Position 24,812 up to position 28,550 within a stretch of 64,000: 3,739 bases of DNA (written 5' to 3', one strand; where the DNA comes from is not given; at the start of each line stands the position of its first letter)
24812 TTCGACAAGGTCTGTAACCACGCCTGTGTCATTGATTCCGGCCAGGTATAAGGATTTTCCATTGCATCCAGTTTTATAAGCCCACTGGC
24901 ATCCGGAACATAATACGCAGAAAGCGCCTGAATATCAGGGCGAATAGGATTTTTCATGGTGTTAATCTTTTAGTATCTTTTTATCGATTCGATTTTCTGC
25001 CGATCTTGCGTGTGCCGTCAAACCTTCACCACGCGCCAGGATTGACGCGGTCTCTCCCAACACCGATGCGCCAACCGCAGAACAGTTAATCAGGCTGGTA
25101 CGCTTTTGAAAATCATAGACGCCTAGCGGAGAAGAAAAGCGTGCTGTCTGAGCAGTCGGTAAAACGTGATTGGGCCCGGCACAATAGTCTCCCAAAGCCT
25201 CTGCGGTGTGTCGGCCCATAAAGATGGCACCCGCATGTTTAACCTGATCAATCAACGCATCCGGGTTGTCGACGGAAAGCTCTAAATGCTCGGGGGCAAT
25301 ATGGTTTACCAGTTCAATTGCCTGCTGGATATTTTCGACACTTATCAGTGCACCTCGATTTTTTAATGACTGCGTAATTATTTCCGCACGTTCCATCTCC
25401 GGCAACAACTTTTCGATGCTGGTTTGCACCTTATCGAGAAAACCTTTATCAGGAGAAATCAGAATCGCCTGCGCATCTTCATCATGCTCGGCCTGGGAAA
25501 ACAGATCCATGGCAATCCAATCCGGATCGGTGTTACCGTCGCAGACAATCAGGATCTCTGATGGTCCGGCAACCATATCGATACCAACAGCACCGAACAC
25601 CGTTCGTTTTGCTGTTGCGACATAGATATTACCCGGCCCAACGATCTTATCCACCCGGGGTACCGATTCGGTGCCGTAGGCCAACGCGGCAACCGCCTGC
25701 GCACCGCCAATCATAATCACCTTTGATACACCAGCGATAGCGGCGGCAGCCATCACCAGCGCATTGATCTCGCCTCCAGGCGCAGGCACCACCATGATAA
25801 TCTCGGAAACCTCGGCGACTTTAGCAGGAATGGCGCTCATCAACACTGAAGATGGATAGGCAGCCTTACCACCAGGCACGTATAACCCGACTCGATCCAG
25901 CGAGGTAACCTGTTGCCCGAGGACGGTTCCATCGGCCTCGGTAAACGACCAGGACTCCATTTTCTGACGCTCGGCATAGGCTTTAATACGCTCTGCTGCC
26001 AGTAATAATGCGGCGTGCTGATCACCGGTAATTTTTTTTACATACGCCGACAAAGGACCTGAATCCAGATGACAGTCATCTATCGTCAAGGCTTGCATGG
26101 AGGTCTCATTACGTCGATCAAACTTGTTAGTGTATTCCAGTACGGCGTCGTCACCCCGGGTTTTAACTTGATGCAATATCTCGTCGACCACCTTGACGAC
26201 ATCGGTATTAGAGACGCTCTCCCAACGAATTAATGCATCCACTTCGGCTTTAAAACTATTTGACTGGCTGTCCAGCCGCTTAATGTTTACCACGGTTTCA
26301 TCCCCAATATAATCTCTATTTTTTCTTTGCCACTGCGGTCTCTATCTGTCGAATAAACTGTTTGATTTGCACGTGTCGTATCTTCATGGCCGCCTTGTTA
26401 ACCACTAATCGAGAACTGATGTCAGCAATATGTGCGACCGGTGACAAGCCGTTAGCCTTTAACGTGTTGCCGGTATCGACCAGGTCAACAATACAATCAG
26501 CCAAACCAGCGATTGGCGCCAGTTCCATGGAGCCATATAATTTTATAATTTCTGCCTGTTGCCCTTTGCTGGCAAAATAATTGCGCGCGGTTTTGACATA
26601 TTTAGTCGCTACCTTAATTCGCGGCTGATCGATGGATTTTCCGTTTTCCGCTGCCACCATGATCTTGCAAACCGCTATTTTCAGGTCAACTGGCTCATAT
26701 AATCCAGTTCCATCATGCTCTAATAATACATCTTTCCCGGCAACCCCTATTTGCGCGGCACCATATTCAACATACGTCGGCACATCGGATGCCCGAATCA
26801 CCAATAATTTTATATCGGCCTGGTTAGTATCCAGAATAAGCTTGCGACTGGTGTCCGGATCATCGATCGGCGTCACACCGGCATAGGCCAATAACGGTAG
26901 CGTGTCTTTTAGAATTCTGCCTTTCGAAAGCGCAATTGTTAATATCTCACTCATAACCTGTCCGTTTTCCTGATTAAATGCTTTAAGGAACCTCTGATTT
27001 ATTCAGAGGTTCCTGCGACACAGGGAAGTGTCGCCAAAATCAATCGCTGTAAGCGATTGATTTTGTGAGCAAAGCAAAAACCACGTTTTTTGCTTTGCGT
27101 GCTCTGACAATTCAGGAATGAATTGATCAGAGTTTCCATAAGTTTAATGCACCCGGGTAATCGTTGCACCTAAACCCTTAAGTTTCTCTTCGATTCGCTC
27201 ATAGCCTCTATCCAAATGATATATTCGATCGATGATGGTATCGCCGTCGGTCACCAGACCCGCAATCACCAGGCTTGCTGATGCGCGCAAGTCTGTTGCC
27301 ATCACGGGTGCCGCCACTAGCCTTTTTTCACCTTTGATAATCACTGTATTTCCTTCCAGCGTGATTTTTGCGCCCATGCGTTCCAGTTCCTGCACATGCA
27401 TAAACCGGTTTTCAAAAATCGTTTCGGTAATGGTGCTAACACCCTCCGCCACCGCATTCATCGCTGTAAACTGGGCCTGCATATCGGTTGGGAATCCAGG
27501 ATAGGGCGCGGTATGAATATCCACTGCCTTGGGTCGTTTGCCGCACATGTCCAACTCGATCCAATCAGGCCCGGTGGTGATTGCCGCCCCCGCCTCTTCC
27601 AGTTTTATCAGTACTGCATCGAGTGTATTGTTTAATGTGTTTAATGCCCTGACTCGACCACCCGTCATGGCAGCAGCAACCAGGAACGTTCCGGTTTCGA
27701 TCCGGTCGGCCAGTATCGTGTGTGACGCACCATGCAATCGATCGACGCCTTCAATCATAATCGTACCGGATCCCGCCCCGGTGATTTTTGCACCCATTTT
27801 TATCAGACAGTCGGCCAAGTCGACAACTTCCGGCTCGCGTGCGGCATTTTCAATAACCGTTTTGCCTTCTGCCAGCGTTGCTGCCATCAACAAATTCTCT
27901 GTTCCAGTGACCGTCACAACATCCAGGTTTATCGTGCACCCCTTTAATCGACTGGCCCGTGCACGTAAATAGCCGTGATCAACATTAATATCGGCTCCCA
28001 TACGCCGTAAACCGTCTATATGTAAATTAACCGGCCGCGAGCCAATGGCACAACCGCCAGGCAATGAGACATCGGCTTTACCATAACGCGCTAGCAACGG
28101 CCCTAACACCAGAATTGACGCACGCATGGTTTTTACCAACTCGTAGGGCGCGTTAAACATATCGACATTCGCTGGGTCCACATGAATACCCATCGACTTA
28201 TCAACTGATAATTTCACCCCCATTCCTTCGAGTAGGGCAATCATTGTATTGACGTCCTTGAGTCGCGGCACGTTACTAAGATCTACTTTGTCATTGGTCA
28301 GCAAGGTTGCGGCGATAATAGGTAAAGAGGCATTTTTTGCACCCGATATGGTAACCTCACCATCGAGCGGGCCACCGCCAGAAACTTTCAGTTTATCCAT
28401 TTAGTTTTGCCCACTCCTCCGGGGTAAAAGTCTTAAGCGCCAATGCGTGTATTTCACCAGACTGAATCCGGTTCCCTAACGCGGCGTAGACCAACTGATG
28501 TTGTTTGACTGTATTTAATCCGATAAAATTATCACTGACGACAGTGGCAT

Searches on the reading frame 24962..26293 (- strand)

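Call 8: search_protein_families(library=ncbifam, proteins=[window:24962-26293:-])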
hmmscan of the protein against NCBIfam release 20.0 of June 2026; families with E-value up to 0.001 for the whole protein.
window:24962-26293:- (443 aa): 2 families
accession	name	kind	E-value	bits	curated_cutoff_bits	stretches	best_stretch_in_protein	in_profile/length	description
TIGR00069.1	hisD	equivalog_domain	4e-154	513.6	243.8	1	36-435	1-393/393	histidinol dehydrogenase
NF010343.0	PRK13770.1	equivalog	3.5e-116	388.4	647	1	26-435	15-414/416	histidinol dehydrogenase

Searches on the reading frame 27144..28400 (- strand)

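Call 60: search_protein_families(library=pfam, proteins=[window:27144-28400:-], max_evalue=0.00001)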
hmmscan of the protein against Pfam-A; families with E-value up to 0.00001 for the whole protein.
window:27144-28400:- (418 aa): 1 family
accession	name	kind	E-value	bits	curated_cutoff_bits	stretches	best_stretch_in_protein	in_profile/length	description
PF00275.25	EPSP_synthase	-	1.3e-120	403.4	22.8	1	7-407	2-417/417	EPSP synthase (3-phosphoshikimate 1-carboxyvinyltransferase)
